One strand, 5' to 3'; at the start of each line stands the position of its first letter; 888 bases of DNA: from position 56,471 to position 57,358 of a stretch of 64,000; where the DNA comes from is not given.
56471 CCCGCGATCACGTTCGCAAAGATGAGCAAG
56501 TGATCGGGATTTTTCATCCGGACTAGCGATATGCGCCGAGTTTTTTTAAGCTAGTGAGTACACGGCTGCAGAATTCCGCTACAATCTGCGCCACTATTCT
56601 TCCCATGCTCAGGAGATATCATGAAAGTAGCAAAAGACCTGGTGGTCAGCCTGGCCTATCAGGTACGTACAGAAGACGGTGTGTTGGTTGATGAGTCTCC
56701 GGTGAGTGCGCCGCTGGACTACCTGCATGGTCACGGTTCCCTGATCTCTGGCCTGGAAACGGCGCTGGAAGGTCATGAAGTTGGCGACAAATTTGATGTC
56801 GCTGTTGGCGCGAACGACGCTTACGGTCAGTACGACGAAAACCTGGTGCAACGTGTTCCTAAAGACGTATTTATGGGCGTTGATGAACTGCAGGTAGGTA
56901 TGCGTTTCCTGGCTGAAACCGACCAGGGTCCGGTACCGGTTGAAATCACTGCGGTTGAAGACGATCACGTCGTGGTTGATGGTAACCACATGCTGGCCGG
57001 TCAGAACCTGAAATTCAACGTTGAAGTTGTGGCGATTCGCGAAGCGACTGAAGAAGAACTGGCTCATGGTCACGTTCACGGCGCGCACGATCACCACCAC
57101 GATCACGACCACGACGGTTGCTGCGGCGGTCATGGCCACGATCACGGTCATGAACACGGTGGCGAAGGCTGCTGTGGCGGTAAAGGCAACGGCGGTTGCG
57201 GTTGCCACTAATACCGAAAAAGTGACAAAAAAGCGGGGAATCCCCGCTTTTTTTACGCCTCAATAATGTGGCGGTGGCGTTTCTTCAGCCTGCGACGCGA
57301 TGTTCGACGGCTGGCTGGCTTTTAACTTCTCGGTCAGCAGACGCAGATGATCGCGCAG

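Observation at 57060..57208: SlyD C-terminal His/Cys/Gly-rich metal-binding tail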

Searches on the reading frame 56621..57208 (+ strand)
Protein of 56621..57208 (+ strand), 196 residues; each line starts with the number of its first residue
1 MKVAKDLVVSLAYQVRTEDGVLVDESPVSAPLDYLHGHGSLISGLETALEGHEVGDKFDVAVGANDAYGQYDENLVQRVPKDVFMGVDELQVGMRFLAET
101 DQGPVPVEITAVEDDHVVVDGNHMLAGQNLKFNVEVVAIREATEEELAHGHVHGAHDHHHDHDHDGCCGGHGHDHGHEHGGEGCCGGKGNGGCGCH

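Call 11: search_protein_families(proteins=[window:56621-57208:+], library=ncbifam)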
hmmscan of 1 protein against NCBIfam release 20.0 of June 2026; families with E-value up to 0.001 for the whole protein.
window:56621-57208:+ (196 aa): 2 families
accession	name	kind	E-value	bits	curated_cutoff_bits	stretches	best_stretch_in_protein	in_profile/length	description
NF008008.0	PRK10737.1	equivalog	1e-128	426.8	174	1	1-196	1-196/196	peptidylprolyl isomerase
NF011676.0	PRK15095.1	equivalog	1.8e-18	66.5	125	1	3-148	5-152/156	FKBP-type peptidyl-prolyl cis-trans isomerase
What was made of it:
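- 56621..57211 (+): slyD coding sequence (196 codons + TAA). NCBIfam NF008008 equivalog at 426.8 bits, cut-off 174 (call 11).
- On SlyD (FKBP-type PPIase / metallochaperone, NCBIfam NF008008): 426.8 bits against a cut-off of 174, residues 1-196 on profile 1-196/196 (call 11).
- NCBIfam SlyD equivalog at 426.8 bits, cut-off 174, full length (call 11).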

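Call 13: search_solved_structures(query=window:56621-57208:+, max_evalue=0.00001, show_alignments=1)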
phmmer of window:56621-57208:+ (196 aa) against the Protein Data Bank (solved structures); distinct sequences matched with E-value up to 0.00001: 15.
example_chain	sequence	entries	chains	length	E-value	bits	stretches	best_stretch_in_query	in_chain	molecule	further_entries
2kfw_A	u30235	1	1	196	3.5e-131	438.8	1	1-196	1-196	FKBP-type peptidyl-prolyl cis-trans isomerase slyD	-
2k8i_A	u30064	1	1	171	1.2e-104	352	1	1-166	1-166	Peptidyl-prolyl cis-trans isomerase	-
8g01_D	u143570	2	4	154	2e-97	328.5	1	1-154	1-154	FKBP-type peptidyl-prolyl cis-trans isomerase SlyD | Peptidyl-prolyl cis-trans isomerase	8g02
5i7p_A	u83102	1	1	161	5.3e-45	157.2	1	13-139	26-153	Peptidyl-prolyl cis-trans isomerase FKBP1A,FKBP-type peptidyl-prolyl cis-trans isomerase S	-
7oxk_A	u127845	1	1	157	2.5e-36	128.9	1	1-160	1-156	Peptidyl-prolyl cis-trans isomerase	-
3cgm_A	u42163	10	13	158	7.4e-36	127.3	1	1-162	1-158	Peptidyl-prolyl cis-trans isomerase | Peptidyl-prolyl cis-trans isomerase SlyD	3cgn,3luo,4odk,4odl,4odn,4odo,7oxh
4odm_A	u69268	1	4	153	1e-33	120.3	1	1-153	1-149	Peptidyl-prolyl cis-trans isomerase SlyD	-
2kr7_A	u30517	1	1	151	5.5e-21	78.8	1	11-146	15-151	FKBP-type peptidyl-prolyl cis-trans isomerase slyD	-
1ix5_A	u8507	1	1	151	6.2e-19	72.1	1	14-139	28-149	FKBP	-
4odp_A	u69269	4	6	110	2.8e-17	66.7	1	1-70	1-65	Peptidyl-prolyl cis-trans isomerase SlyD, Peptidyl-prolyl cis-trans isomerase FKBP1A chime | Peptidyl-prolyl cis-trans isomerase,Peptidyl-prolyl cis-trans isome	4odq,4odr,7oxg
2m2a_A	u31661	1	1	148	5.8e-13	52.5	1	9-143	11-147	FKBP-type 16 kDa peptidyl-prolyl cis-trans isomerase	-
4dt4_A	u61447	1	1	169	7.7e-13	52.1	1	8-144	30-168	FKBP-type 16 kDa peptidyl-prolyl cis-trans isomerase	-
5i7q_A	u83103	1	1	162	3.5e-11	46.7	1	13-139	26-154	Peptidyl-prolyl cis-trans isomerase FKBP1A,FKBP-type 16 kDa peptidyl-prolyl cis-trans isom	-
3pr9_A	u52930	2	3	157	2.1e-08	37.7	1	24-139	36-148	FKBP-type peptidyl-prolyl cis-trans isomerase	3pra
3prb_A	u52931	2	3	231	8.1e-08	35.7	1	24-139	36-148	FKBP-type peptidyl-prolyl cis-trans isomerase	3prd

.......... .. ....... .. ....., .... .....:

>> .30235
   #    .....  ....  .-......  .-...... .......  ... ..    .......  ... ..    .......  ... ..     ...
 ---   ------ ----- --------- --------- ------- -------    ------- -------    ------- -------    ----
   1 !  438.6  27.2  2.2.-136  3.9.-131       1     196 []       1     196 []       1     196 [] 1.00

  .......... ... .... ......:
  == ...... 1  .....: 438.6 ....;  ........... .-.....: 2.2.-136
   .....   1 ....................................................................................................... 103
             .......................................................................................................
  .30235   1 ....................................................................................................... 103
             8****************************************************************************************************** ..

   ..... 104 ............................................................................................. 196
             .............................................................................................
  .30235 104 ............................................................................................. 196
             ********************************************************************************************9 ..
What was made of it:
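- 56621..57211 (+): 100% identical to PDB 2KFW_A (call 13).
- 56621..57064 (+): Folded part: FKBP prolyl-isomerase domain with the inserted IF chaperone domain (residues 1-148). PDB 2K8I (1-165 construct) and 8G01 (1-154) cover only this part (call 13).
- On SlyD (FKBP-type PPIase / metallochaperone, NCBIfam NF008008): 100% identity to the solved E. coli SlyD structures 2KFW, 2K8I and 8G01, which contain it (call 13). The sequence is identical to the protein studied there (call 13).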

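Call 14: find_homologous_proteins(query=window:56621-57208:+, max_evalue=1e-20)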
Query window:56621-57208:+ (196 aa): 2537 proteins with E <= 1e-20 among 8000 candidates; the best 120 are listed.
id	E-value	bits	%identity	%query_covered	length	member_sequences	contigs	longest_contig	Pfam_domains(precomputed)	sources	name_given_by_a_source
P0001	1.3e-121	422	99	98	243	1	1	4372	PF00254.35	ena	-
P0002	4.5e-121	421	97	100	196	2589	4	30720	PF00254.35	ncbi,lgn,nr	ncbi:peptidylprolyl isomerase [Salmonella enterica]|nr:peptidylprolyl isomerase [Salmonella enterica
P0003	3.8e-116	404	95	100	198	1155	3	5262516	PF00254.35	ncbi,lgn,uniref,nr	ncbi:peptidylprolyl isomerase [Citrobacter sp. CRE-46]|uniref:peptidylprolyl isomerase n=1 Tax=Citro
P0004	1.9e-114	399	98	100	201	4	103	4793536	PF00254.35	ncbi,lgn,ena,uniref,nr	ncbi:TPA: peptidylprolyl isomerase [Escherichia coli]|uniref:peptidylprolyl isomerase n=1 Tax=Escher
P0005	8.7e-113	393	93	100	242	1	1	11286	PF00254.35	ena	-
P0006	2.6e-112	392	97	79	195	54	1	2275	PF00254.35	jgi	-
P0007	6.1e-110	384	88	92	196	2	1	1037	-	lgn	-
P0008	7.8e-110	384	97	75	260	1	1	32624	PF00254.35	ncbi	-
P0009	1.9e-108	379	97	75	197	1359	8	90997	PF00254.35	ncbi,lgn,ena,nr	ncbi:TPA: peptidylprolyl isomerase [Klebsiella quasipneumoniae subsp. similipneumoniae]|nr:peptidylp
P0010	8.8e-108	377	100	88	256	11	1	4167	PF00254.35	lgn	-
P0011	9.0e-108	377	97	75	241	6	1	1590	PF00254.35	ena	-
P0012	1.8e-107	376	99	88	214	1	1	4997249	PF00254.35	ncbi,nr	ncbi:FKBP-type peptidyl-prolyl cis-trans isomerase SlyD [Escherichia coli]|nr:FKBP-type peptidyl-pro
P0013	3.3e-106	372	92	79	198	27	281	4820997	PF00254.35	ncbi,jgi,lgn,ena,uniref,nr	ncbi:MAG: peptidylprolyl isomerase [Enterobacterales bacterium]|jgi:FKBP-type peptidyl-prolyl cis-tr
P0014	5.2e-106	371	99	87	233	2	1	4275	PF00254.35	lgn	-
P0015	8.9e-105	367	95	75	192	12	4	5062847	PF00254.35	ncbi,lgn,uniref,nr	ncbi:peptidylprolyl isomerase [Klebsiella aerogenes]|uniref:peptidylprolyl isomerase n=1 Tax=Klebsie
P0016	9.3e-105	367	88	81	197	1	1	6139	PF00254.35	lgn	-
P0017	2.6e-104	366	92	79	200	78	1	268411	PF00254.35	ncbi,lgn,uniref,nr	ncbi:peptidylprolyl isomerase [Serratia quinivorans]|uniref:peptidylprolyl isomerase n=1 Tax=Serrati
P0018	2.7e-104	366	93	79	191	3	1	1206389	PF00254.35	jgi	jgi:FKBP-type peptidyl-prolyl cis-trans isomerase SlyD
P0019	5.4e-104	365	88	81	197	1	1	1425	PF00254.35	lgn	-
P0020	6.3e-104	365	93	79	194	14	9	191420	PF00254.35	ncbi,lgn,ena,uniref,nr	ncbi:peptidylprolyl isomerase [Candidatus Symbiopectobacterium sp. NZEC135]|uniref:peptidylprolyl is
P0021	1.8e-103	363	95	75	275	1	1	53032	PF00254.35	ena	-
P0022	3.5e-103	362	92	78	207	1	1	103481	PF00254.35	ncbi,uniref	ncbi:peptidylprolyl isomerase [Dickeya undicola]|uniref:peptidylprolyl isomerase n=1 Tax=Dickeya und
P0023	3.9e-103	362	92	79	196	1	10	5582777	PF00254.35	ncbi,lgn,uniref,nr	ncbi:hypothetical protein ALQ63_00733 [Serratia plymuthica]|uniref:Peptidyl-prolyl cis-trans isomera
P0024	4.4e-103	362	92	79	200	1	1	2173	PF00254.35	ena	-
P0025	4.5e-103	362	92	79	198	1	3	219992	PF00254.35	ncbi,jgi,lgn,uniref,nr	ncbi:peptidylprolyl isomerase [Serratia sp. root2]|uniref:peptidylprolyl isomerase n=1 Tax=Serratia 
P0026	6.1e-103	361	92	79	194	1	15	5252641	PF00254.35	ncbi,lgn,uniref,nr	ncbi:peptidylprolyl isomerase [Serratia ficaria]|uniref:Peptidyl-prolyl cis-trans isomerase n=1 Tax=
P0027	6.7e-103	361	87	87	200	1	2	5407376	PF00254.35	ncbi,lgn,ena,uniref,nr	ncbi:peptidylprolyl isomerase [Serratia proteamaculans]|uniref:peptidylprolyl isomerase n=1 Tax=Serr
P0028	7.4e-103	361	91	79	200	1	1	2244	PF00254.35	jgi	-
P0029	8.0e-103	361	92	79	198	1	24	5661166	PF00254.35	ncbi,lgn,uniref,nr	ncbi:peptidylprolyl isomerase [Serratia plymuthica]|uniref:Peptidyl-prolyl cis-trans isomerase n=1 T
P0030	9.0e-103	361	92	75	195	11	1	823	PF00254.35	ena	-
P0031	1.0e-102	361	92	79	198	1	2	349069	PF00254.35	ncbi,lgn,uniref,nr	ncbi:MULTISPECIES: peptidylprolyl isomerase [unclassified Serratia (in: enterobacteria)]|uniref:pept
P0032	1.0e-102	361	92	79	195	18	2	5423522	PF00254.35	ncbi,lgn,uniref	ncbi:peptidylprolyl isomerase [Serratia aquatilis]|uniref:Peptidyl-prolyl cis-trans isomerase n=1 Ta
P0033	1.2e-102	360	92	79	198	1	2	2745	PF00254.35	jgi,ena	jgi:FKBP-type peptidyl-prolyl cis-trans isomerases 2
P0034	1.3e-102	360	92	79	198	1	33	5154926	PF00254.35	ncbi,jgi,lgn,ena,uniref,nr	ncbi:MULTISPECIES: peptidylprolyl isomerase [Serratia]|jgi:FKBP-type peptidyl-prolyl cis-trans isome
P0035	1.8e-102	360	92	79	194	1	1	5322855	PF00254.35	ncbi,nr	ncbi:FKBP-type peptidyl-prolyl cis-trans isomerase slyD [Serratia plymuthica]|nr:FKBP-type peptidyl-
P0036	2.0e-102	360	92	79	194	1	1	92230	PF00254.35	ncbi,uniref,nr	ncbi:peptidylprolyl isomerase [Serratia ficaria]|uniref:peptidylprolyl isomerase n=1 Tax=Serratia fi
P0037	2.6e-102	359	92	79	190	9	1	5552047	PF00254.35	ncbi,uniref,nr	ncbi:peptidylprolyl isomerase [Serratia sp. 1D1416]|uniref:peptidylprolyl isomerase n=1 Tax=Serratia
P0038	3.0e-102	359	92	79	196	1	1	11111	PF00254.35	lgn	-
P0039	3.0e-102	359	96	86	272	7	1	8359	PF00254.35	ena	-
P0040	5.4e-102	358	93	79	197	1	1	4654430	PF00254.35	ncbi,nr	ncbi:peptidylprolyl isomerase [Enterobacteriaceae bacterium 4M9]|nr:peptidylprolyl isomerase [Entero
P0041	6.4e-102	358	91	79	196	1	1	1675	PF00254.35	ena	-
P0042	8.3e-102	358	92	79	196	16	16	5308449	PF00254.35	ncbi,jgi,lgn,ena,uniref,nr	ncbi:peptidylprolyl isomerase [Serratia odorifera]|jgi:FKBP-type peptidyl-prolyl cis-trans isomerase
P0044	8.5e-102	358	88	87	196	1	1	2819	PF00254.35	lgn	-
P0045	2.7e-101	356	90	79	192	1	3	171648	PF00254.35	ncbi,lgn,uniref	ncbi:peptidylprolyl isomerase [Serratia sp. NPDC078593]|uniref:peptidylprolyl isomerase n=1 Tax=uncl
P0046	1.1e-100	354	100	84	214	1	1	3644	PF00254.35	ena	-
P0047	1.4e-100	354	91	79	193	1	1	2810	PF00254.35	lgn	-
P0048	1.8e-100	353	90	79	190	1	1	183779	PF00254.35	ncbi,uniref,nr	ncbi:peptidylprolyl isomerase [Affinibrenneria salicis]|uniref:Peptidyl-prolyl cis-trans isomerase n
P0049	2.8e-100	353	90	76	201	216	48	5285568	PF00254.35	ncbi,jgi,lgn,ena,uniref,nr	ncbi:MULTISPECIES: peptidylprolyl isomerase [Rahnella]|jgi:FKBP-type peptidyl-prolyl cis-trans isome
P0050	3.1e-100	352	91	76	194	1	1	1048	PF00254.35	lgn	-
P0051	5.4e-100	352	89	79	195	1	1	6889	PF00254.35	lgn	-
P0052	6.1e-100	351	89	79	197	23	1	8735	PF00254.35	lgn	-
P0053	1.7e-99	350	90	79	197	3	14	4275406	PF00254.35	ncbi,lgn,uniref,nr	ncbi:peptidylprolyl isomerase [Yersinia entomophaga]|uniref:Peptidyl-prolyl cis-trans isomerase n=1 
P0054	2.2e-99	350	100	83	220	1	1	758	PF00254.35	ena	-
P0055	5.1e-99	348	87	88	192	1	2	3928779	PF00254.35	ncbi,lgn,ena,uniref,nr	ncbi:peptidylprolyl isomerase [Nissabacter sp. SGAir0207]|uniref:peptidylprolyl isomerase n=1 Tax=Ni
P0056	6.6e-99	348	88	79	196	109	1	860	PF00254.35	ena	-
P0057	9.7e-99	348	94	87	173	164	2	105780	PF00254.35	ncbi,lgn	-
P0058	9.7e-99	348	89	76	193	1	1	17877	PF00254.35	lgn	-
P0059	1.1e-98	347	92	79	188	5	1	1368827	PF00254.35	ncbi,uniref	ncbi:peptidylprolyl isomerase [Symbiopectobacterium sp. RP]|uniref:peptidylprolyl isomerase n=1 Tax=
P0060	1.3e-98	347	87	95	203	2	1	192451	PF00254.35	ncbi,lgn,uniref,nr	ncbi:peptidylprolyl isomerase [Dickeya zeae]|uniref:peptidylprolyl isomerase n=1 Tax=Dickeya zeae Ta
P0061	1.3e-98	347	100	79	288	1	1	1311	PF00254.35,PF07683.20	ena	-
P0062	1.7e-98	347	92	79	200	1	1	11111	PF00254.35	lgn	-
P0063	2.9e-98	346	89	81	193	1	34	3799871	PF00254.35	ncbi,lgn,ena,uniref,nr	ncbi:peptidylprolyl isomerase [Yersinia ruckeri]|uniref:peptidylprolyl isomerase n=1 Tax=Yersinia ru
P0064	3.0e-98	346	86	79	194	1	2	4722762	PF00254.35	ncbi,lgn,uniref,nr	ncbi:peptidylprolyl isomerase [Yersinia hibernica]|uniref:Peptidyl-prolyl cis-trans isomerase n=1 Ta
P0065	4.0e-98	346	88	79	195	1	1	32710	PF00254.35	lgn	-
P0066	4.1e-98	346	88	79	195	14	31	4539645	PF00254.35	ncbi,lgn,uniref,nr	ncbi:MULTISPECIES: peptidylprolyl isomerase [Yersinia]|uniref:Peptidyl-prolyl cis-trans isomerase n=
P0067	4.6e-98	345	92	79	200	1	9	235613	PF00254.35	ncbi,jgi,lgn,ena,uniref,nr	ncbi:TPA: peptidylprolyl isomerase [Serratia liquefaciens]|uniref:peptidylprolyl isomerase n=1 Tax=S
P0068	7.1e-98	345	92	79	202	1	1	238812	PF00254.35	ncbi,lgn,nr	ncbi:TPA: peptidylprolyl isomerase [Serratia liquefaciens]|nr:peptidylprolyl isomerase [Serratia liq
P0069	2.3e-97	343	90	79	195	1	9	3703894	PF00254.35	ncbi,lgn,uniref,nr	ncbi:peptidylprolyl isomerase [Yersinia ruckeri]|uniref:peptidylprolyl isomerase n=1 Tax=Yersinia ru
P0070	2.5e-97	343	89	81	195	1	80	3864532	PF00254.35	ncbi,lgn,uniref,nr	ncbi:peptidylprolyl isomerase [Yersinia ruckeri]|uniref:Peptidyl-prolyl cis-trans isomerase n=1 Tax=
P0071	6.0e-97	342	85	86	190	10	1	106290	PF00254.35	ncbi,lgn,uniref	ncbi:peptidylprolyl isomerase [Lonsdalea quercina]|uniref:peptidylprolyl isomerase n=1 Tax=Lonsdalea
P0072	7.5e-97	341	99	82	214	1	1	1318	PF00254.35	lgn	-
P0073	8.8e-97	341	93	77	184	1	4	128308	PF00254.35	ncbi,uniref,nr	ncbi:peptidylprolyl isomerase [Erwinia sp. OLTSP20]|uniref:peptidylprolyl isomerase n=1 Tax=unclassi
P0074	1.9e-96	340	99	76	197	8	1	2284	PF00254.35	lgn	-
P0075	3.6e-96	339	90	78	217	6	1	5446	PF00254.35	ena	-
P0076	3.7e-96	339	93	79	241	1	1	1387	PF00254.35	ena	-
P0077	4.2e-96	339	81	93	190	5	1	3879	PF00254.35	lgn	-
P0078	4.4e-96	339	89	77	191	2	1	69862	PF00254.35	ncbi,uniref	ncbi:peptidylprolyl isomerase [Photorhabdus viridis]|uniref:peptidylprolyl isomerase n=1 Tax=Photorh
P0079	4.8e-96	339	81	100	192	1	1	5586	PF00254.35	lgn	-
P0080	5.6e-96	339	85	86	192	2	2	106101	PF00254.35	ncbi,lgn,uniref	ncbi:peptidylprolyl isomerase [Lonsdalea quercina]|uniref:peptidylprolyl isomerase n=1 Tax=Lonsdalea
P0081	6.4e-96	338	85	76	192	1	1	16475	PF00254.35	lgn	-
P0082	1.0e-95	338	91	78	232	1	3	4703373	PF00254.35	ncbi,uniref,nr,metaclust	ncbi:SlyD [Pantoea ananatis LMG 20103]|uniref:Peptidyl-prolyl cis-trans isomerase n=3 Tax=Pantoea an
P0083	2.0e-95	337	96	84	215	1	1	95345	PF00254.35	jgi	jgi:FKBP-type peptidyl-prolyl cis-trans isomerase SlyD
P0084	2.7e-95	336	83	77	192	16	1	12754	PF00254.35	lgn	-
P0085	3.1e-95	336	89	76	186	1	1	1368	PF00254.35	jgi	jgi:FKBP-type peptidyl-prolyl cis-trans isomerase SlyD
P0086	3.2e-95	336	89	77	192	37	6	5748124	PF00254.35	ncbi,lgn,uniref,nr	ncbi:peptidylprolyl isomerase [Photorhabdus luminescens]|uniref:Peptidyl-prolyl cis-trans isomerase 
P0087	3.4e-95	336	90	79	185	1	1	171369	PF00254.35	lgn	-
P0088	5.8e-95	335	93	78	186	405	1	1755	PF00254.35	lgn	-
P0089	1.4e-94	334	86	95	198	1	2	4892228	PF00254.35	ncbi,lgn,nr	ncbi:peptidylprolyl isomerase [Pectobacteriaceae bacterium CE70]|nr:peptidylprolyl isomerase [Pectob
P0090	1.4e-94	334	95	79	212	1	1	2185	PF00254.35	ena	-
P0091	1.5e-94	334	86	78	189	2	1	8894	PF00254.35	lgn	-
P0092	3.6e-94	333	83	77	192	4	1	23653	PF00254.35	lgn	-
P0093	3.8e-94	333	84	81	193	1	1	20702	PF00254.35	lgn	-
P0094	5.3e-94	332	89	75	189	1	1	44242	PF00254.35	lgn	-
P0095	5.4e-94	332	89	79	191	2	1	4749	PF00254.35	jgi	jgi:FKBP-type peptidyl-prolyl cis-trans isomerase SlyD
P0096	1.2e-93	331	89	76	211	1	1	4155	PF00254.35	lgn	-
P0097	1.3e-93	331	91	79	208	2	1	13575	PF00254.35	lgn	-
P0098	1.4e-93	331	79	94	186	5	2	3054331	PF00254.35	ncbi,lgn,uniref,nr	ncbi:peptidylprolyl isomerase [Serratia symbiotica]|uniref:peptidylprolyl isomerase n=1 Tax=Serratia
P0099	1.5e-93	331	87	90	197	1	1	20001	PF00254.35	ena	-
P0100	2.2e-93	330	88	77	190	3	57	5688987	PF00254.35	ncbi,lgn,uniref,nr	ncbi:peptidylprolyl isomerase [Photorhabdus laumondii subsp. laumondii]|uniref:Peptidyl-prolyl cis-t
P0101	3.0e-93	330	86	78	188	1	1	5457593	PF00254.35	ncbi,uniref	ncbi:peptidylprolyl isomerase [Acerihabitans sp. KWT182]|uniref:Peptidyl-prolyl cis-trans isomerase 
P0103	4.1e-93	329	84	84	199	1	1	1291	PF00254.35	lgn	-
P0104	4.6e-93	329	85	95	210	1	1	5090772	PF00254.35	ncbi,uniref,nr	ncbi:peptidylprolyl isomerase [Brenneria uluponensis]|uniref:peptidylprolyl isomerase n=1 Tax=Brenne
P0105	7.3e-93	328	95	83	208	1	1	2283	PF00254.35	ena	-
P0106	1.4e-92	327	99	79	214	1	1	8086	PF00254.35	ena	-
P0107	1.6e-92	327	91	80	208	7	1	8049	PF00254.35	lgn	-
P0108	8.8e-92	325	89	81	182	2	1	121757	PF00254.35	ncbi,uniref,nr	ncbi:peptidylprolyl isomerase [Erwinia psidii]|uniref:peptidylprolyl isomerase n=1 Tax=Erwinia psidi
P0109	1.3e-91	324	91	80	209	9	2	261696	PF00254.35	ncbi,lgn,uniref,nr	ncbi:peptidylprolyl isomerase [Pragia fontium]|uniref:Peptidyl-prolyl cis-trans isomerase n=1 Tax=Pr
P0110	1.7e-91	324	82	85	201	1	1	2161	PF00254.35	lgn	-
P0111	2.4e-91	323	81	100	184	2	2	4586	PF00254.35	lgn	-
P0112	3.7e-91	323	87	90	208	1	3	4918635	PF00254.35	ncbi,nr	ncbi:peptidylprolyl isomerase [Pectobacteriaceae bacterium CE90]|nr:peptidylprolyl isomerase [Prodig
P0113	4.0e-91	323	92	80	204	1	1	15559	PF00254.35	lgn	-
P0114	7.9e-91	322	92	80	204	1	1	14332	PF00254.35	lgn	-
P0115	8.7e-91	322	97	80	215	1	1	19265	PF00254.35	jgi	jgi:FKBP-type peptidyl-prolyl cis-trans isomerase SlyD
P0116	1.1e-90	321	86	78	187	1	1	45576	PF00254.35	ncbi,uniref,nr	ncbi:peptidylprolyl isomerase [Serratia microhaemolytica]|uniref:peptidylprolyl isomerase n=1 Tax=Se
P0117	1.6e-90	321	97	80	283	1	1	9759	PF00254.35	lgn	-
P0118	1.7e-90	321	95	81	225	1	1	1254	PF00254.35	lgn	-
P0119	2.3e-90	320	88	76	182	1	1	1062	PF00254.35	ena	-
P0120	2.4e-90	320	90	81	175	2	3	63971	PF00254.35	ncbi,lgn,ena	-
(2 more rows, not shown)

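Call 15: profile_search(protein=window:56621-57208:+)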
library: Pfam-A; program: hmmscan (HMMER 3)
A. the first sequence (196 residues): domains with independent E <= 10: 1; with E <= 0.001: 1
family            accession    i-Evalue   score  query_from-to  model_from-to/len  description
FKBP_C            PF00254.34    3.2e-08    34.2       4-78          6-74/94  FKBP-type peptidyl-prolyl cis-trans isomerase
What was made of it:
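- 56621..57064 (+): Pfam FKBP_C covers residues 4-78 (call 15).
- On SlyD (FKBP-type PPIase / metallochaperone, NCBIfam NF008008): Pfam PF00254 FKBP_C, residues 4-78, E = 3.2e-8 (call 15).
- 196/196 identical to PDB 2KFW (call 13); Pfam FKBP_C (call 15).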
